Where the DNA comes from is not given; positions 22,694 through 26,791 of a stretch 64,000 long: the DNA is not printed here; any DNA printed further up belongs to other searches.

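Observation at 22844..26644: Avs-like STAND NTPase with an Mrr-type nuclease head, insulated by its own terminator and promoter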

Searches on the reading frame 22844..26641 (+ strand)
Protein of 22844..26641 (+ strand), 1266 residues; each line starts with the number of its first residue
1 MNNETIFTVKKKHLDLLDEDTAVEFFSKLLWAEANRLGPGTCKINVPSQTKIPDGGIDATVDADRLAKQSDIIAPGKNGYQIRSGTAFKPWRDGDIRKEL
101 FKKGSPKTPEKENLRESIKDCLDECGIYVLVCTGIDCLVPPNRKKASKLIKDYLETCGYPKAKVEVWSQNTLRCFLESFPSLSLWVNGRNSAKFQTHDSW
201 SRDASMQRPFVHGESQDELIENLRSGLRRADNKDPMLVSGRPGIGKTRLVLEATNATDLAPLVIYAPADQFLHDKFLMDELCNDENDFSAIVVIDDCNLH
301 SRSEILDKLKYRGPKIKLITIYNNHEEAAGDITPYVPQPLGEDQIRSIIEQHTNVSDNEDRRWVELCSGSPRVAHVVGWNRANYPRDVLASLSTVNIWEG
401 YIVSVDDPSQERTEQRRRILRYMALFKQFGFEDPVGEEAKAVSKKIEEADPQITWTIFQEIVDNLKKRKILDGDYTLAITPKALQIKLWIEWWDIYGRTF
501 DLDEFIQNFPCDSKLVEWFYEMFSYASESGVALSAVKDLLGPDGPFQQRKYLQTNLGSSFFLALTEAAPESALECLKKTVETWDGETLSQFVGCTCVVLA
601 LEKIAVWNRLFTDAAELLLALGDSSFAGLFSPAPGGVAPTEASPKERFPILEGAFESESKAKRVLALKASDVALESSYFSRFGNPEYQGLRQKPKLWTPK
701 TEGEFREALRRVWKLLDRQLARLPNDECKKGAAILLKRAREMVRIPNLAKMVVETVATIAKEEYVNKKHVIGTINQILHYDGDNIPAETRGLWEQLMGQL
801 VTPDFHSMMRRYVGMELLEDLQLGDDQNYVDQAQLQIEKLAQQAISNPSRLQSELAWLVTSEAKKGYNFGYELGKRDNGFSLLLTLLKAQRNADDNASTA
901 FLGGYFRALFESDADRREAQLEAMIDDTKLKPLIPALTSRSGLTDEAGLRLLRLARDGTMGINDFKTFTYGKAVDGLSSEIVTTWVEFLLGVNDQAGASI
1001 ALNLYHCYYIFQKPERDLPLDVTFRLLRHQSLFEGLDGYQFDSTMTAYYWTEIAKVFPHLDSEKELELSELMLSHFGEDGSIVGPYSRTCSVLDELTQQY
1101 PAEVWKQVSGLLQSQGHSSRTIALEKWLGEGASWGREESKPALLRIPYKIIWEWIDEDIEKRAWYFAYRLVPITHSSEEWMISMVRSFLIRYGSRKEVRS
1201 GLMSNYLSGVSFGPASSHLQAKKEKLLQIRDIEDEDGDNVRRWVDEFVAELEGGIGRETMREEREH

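Call 6: search_protein_families(library=pfam, proteins=[window:22844-26641:+], max_evalue=1)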
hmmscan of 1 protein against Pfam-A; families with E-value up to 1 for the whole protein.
window:22844-26641:+ (1266 aa): 3 families
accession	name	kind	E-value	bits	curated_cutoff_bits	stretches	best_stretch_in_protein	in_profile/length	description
PF13191.12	AAA_16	-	7.7e-05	23.7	32.6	1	217-283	6-80/167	AAA ATPase domain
PF00931.28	NB-ARC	-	0.11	12.2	23.5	1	217-256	2-41/248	NB-ARC domain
PF02593.20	DUF166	-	0.19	11.7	24.4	1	110-168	90-144/221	Domain of unknown function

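Call 7: search_protein_families(library=padloc, proteins=[window:22844-26641:+], max_evalue=1)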
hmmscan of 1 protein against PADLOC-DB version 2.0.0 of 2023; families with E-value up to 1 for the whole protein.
window:22844-26641:+ (1266 aa): 1 family
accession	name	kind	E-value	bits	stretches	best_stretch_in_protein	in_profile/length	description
PDLC03991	PD-Lambda-4_A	-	2.7e-21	73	1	6-708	3-714/1283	-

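Call 8: search_protein_families(library=ncbifam, proteins=[window:22844-26641:+], max_evalue=1)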
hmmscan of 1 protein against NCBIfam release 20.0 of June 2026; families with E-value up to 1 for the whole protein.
window:22844-26641:+ (1266 aa): 3 families
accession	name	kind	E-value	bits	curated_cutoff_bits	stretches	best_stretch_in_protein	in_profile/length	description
NF008751.0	PRK11784.1-3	equivalog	0.026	13.7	361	1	175-260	86-170/367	tRNA 2-selenouridine(34) synthase MnmH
NF040586.1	FxSxx_TPR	equivalog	0.05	12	300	1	217-252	12-44/830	FxSxx-COOH system tetratricopeptide repeat protein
NF050132.1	TransRegAbsR2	equivalog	0.06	12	850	1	209-260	13-61/582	LuxR family transcriptional regulator AbsR2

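Call 13: find_homologous_proteins(query=window:22844-26641:+, max_evalue=0.001)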
Query window:22844-26641:+ (1266 aa): 765 proteins with E <= 0.001 among 8000 candidates; the best 120 are listed.
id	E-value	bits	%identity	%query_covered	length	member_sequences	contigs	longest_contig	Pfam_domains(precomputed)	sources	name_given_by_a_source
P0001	0.0e+0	2236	77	100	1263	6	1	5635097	-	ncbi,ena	-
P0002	0.0e+0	2222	77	100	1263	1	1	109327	PF13191.13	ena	-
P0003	0.0e+0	2160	75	100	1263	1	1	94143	PF25199.2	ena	-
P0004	0.0e+0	2072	72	100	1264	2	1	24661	PF13191.13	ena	-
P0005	0.0e+0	2026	69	99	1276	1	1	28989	-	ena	-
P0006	0.0e+0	1961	68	100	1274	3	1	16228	-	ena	-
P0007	0.0e+0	1925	67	100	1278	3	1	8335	-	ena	-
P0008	0.0e+0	1818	65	100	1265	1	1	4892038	-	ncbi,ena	-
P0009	0.0e+0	1785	71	88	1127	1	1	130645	PF13191.13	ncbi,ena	-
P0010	0.0e+0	1754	73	83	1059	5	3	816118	-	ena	-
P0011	0.0e+0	1728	70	86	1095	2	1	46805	-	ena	-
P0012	0.0e+0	1676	61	100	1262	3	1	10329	-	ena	-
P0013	0.0e+0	1661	61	100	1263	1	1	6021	-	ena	-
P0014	0.0e+0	1661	61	100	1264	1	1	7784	-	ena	-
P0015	0.0e+0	1635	60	100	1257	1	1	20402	-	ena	-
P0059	0.0e+0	1476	55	100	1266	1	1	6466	-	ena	-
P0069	0.0e+0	1466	55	100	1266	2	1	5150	-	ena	-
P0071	0.0e+0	1463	55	100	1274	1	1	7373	-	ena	-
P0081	0.0e+0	1452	54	100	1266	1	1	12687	-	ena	-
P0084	0.0e+0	1450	55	100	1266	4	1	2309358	-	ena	-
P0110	0.0e+0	1410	53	100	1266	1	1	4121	-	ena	-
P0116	0.0e+0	1400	53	100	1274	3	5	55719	-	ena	-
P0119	0.0e+0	1399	53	100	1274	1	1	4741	-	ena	-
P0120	0.0e+0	1399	53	100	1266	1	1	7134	-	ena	-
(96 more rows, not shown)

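Call 21: find_related_loci(query=A1, collection=genome_contigs, flank=8000)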
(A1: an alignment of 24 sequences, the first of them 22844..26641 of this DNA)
Query A1 (1266 aa) in genome_contigs; peptide patterns used: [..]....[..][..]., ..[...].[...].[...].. (x = any residue, [..] = any of these).
73 stretches matched a pattern; 57 encode a relative of the query (tblastn E <= 1e-3); 52 distinct loci.
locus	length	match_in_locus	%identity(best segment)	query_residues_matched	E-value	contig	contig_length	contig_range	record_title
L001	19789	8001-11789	77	1-1266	0e+0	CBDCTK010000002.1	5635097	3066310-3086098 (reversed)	MAG: Candidatus Poribacteria bacterium isolate 5e1f03a3-4ce1-415a-a4c9-4ecbe52226bd genome assembly, contig: contig_2, w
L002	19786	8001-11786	65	1-1264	0e+0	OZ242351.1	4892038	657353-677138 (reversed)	MAG: Candidatus Poribacteria bacterium isolate f935c7b2-2358-4189-a958-9ccc83df77d9 genome assembly, chromosome: 1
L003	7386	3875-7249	71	1-1113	0e+0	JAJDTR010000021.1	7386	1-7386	MAG: Candidatus Poribacteria bacterium isolate jk18x1bzbins.36 k141_993296, whole genome shotgun sequence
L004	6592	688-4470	56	1-1265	0e+0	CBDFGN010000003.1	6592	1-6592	MAG: Cyclobacteriaceae bacterium isolate 8b4e553e-e984-452d-aaef-aea5a6f15c9e genome assembly, contig: contig_3, whole g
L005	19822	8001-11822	53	1-1264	0e+0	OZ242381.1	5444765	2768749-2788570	MAG: Candidatus Poribacteria bacterium isolate 80d8d026-9b84-4ba5-a38a-fc23128cda22 genome assembly, chromosome: 1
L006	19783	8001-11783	54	1-1265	0e+0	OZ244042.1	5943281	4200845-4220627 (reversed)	MAG: Candidatus Poribacteria bacterium isolate 82c2f847-b3a6-4516-8f18-366283cf6473 genome assembly, chromosome: 1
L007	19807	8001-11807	54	1-1266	0e+0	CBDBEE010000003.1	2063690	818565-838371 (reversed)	MAG: Candidatus Poribacteria bacterium isolate 9eb15a66-94a6-4ca6-bf90-476f30333b94 genome assembly, contig: contig_3, w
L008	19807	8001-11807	54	1-1265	0e+0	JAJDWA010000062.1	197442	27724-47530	MAG: Candidatus Poribacteria bacterium isolate jk18x22bins.76 k141_791918, whole genome shotgun sequence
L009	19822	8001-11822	52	1-1264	0e+0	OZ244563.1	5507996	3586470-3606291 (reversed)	MAG: Candidatus Poribacteria bacterium isolate ff81fa92-488d-40f9-821d-30cdc2806971 genome assembly, chromosome: 1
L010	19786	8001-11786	53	1-1265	0e+0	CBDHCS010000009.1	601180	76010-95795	MAG: Candidatus Poribacteria bacterium isolate 2ff7ea9c-4ed9-48aa-ac60-1c2c21251b56 genome assembly, contig: contig_9, w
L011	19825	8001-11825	53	1-1266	0e+0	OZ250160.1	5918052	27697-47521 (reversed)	MAG: Candidatus Poribacteria bacterium isolate 8ae7ebc5-6e71-4186-9c0c-d873ebd224b0 genome assembly, chromosome: 1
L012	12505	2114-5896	54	1-1265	0e+0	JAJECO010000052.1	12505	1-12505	MAG: Candidatus Poribacteria bacterium isolate jk18xAbins.25 k141_918639, whole genome shotgun sequence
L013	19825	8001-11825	53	1-1265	0e+0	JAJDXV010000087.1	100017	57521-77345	MAG: Candidatus Poribacteria bacterium isolate jk18x27bins.53 k141_28768, whole genome shotgun sequence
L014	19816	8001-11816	50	1-1265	0e+0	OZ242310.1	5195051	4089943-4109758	MAG: Candidatus Poribacteria bacterium isolate 20da2b61-0884-4a9e-940d-2acfcc06f24a genome assembly, chromosome: 1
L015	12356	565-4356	51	1-1266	0e+0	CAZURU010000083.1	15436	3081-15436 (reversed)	MAG TPA_asm: uncultured bacterium isolate SRP109090_co2_4 genome assembly, contig: NODE_5614_length_15436_cov_7.461934,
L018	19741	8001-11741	50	1-1252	0e+0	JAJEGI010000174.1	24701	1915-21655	MAG: Candidatus Poribacteria bacterium isolate p16x44bins.54 k141_423768, whole genome shotgun sequence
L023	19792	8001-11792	51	1-1265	0e+0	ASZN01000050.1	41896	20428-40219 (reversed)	Candidatus Poribacteria bacterium WGA-3G POR3G_contig_50.51_C, whole genome shotgun sequence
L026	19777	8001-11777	52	1-1266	0e+0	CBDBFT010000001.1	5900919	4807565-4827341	MAG: Candidatus Poribacteria bacterium isolate 1793e3cd-57e7-4349-b6cf-f1c25c3b8095 genome assembly, contig: contig_1, w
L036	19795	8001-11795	57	1-1264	0e+0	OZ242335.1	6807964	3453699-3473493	MAG: Candidatus Poribacteria bacterium isolate 0e18bbbf-3c5b-4f4e-9be4-718f64127597 genome assembly, chromosome: 1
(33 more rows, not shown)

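Call 25: search_protein_families(library=pfam, proteins=[L005:508-1524:+, L005:1531-2433:+, L005:2918-4927:+, L005:4984-7932:+, L005:11855-14059:+, L005:17434-19821:+, L018:12193-12900:-, P0003], max_evalue=0.001)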
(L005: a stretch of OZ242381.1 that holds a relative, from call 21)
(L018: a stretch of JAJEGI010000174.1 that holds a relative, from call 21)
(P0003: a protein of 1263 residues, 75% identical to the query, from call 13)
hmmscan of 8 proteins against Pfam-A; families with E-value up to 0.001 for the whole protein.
L005:508-1524:+ (339 aa): 7 families
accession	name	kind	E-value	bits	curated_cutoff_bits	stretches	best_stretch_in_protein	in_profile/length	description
PF07726.17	AAA_3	-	5.7e-61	204.6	27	1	55-188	1-131/131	ATPase family associated with various cellular activities (AAA)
PF17863.7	AAA_lid_2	-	3.2e-14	52.9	22.7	1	264-330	7-73/74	AAA lid domain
PF20030.5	bpMoxR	-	1.5e-13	50.7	27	1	28-198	6-172/205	MoxR domain in the MoxR-vWA-beta-propeller ternary systems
PF07728.20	AAA_5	-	9.6e-12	45.5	22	1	56-186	2-139/139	AAA domain (dynein-related subfamily)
PF00493.29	MCM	-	8.1e-05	22.3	23.3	0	25-171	29-175/224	MCM P-loop domain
PF00004.35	AAA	-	0.00018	22.4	21.2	1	57-193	2-130/131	ATPase family associated with various cellular activities (AAA)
PF05496.18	RuvB_N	-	0.00065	19.9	27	0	36-80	9-60/159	Holliday junction DNA helicase RuvB P-loop domain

L005:1531-2433:+ (301 aa): 2 families
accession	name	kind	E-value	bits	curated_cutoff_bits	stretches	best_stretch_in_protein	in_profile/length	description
PF01882.25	DUF58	-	6.6e-43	146.9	23.4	1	50-244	1-195/216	Protein of unknown function DUF58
PF13519.12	VWA_2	-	8.5e-10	39.7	27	1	88-190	2-105/107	von Willebrand factor type A domain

L005:2918-4927:+ (670 aa): 1 family
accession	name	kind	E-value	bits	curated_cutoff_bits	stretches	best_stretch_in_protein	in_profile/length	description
PF07584.16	BatA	-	9.3e-16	58.5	25.9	1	1-76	1-77/77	Aerotolerance regulator N-terminal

L005:4984-7932:+ (983 aa): 3 families
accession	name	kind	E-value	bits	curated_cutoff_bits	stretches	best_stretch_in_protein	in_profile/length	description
PF07669.17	Eco57I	-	8.5e-11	42.7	25.3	1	390-580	2-162/171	Eco57I restriction-modification methylase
PF02384.22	N6_Mtase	-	2.5e-07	30.7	20.4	1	473-620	121-244/311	N-6 DNA Methylase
PF05175.20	MTS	-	1.1e-05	25.6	23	0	467-498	86-117/170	Methyltransferase small domain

L005:11855-14059:+ (735 aa): 2 families
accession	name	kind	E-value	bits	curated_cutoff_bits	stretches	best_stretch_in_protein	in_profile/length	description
PF07705.17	CARDB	-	3.6e-07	30.8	22.7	1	205-298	2-99/101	CARDB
PF00092.34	VWA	-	0.00043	21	23.8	0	142-208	74-148/174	von Willebrand factor type A domain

L005:17434-19821:+ (796 aa): 0 families

L018:12193-12900:- (235 aa): 3 families
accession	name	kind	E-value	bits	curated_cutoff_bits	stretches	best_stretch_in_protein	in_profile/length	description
PF12706.13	Lactamase_B_2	-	7.3e-28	98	27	1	24-201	2-200/200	Beta-lactamase superfamily domain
PF13483.12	Lactamase_B_3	-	1.1e-25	91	24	1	7-200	1-160/160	Beta-lactamase superfamily domain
PF00753.33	Lactamase_B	-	2.7e-10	40.9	22.7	1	9-162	2-161/196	Metallo-beta-lactamase superfamily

P0003 (1263 aa): 1 family
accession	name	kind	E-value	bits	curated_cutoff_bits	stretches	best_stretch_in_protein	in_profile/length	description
PF13191.12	AAA_16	-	3.4e-05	24.8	32.6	1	217-272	6-69/167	AAA ATPase domain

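Call 26: search_protein_families(library=padloc, proteins=[L005:508-1524:+, L005:1531-2433:+, L005:2918-4927:+, L005:4984-7932:+, L005:11855-14059:+, L005:17434-19821:+, L018:12193-12900:-, L005:8001-11819:+], max_evalue=0.001)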
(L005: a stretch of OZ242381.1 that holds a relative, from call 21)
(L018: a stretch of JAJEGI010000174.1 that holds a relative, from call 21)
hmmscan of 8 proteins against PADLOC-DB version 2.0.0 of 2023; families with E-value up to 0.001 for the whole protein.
L005:508-1524:+ (339 aa): 0 families

L005:1531-2433:+ (301 aa): 0 families

L005:2918-4927:+ (670 aa): 0 families

L005:4984-7932:+ (983 aa): 21 families
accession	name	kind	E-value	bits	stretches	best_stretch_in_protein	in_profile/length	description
PDLC03624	REase_MTase_IIG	-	3.4e-08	29.8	1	469-581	524-625/1271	Type IIG restriction enzyme-methyltransferase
PDLC03338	MTase_II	-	3.9e-08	30.5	1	478-629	244-371/604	Type II methyltransferase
PDLC03021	MTase_I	-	8.3e-08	29.5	1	466-573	260-347/491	Type I methyltransferase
PDLC02521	PglX|PglXI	-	1e-07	28.3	1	342-403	303-364/1174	PglX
PDLC02525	PglX|PglXI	-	2.1e-07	28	1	343-404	280-341/607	PglX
PDLC03285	MTase_II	-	2.2e-06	25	1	478-612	105-222/413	Type II methyltransferase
PDLC03600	REase_MTase_IIG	-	2.6e-06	23.7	1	345-404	299-358/1205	Type IIG restriction enzyme-methyltransferase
PDLC03604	REase_MTase_IIG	-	2.9e-06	23.6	0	476-609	531-649/1011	Type IIG restriction enzyme-methyltransferase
PDLC03335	MTase_II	-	5.2e-06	23.4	0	468-608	183-305/607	Type II methyltransferase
PDLC03348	MTase_II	-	7.5e-06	22.7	0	476-577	343-428/727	Type II methyltransferase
PDLC03267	MTase_II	-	1.2e-05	22.5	1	476-583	103-198/539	Type II methyltransferase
PDLC04134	mad2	-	1.5e-05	22.1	1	335-583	281-425/492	mads_2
PDLC03318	MTase_II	-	2.7e-05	20.7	1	305-583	326-602/723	Type II methyltransferase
PDLC03615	REase_MTase_IIG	-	3.2e-05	20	0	475-601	533-644/953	Type IIG restriction enzyme-methyltransferase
PDLC03226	MTase_II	-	3.8e-05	20.5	0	311-366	7-63/579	Type II methyltransferase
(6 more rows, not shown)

L005:11855-14059:+ (735 aa): 0 families

L005:17434-19821:+ (796 aa): 0 families

L018:12193-12900:- (235 aa): 0 families

L005:8001-11819:+ (1273 aa): 2 families
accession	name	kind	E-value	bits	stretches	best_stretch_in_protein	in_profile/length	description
PDLC03991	PD-Lambda-4_A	-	4e-26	89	1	6-1008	3-1016/1283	-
PDLC03990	PD-Lambda-4_A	-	0.00026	17.1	1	560-776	218-431/943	-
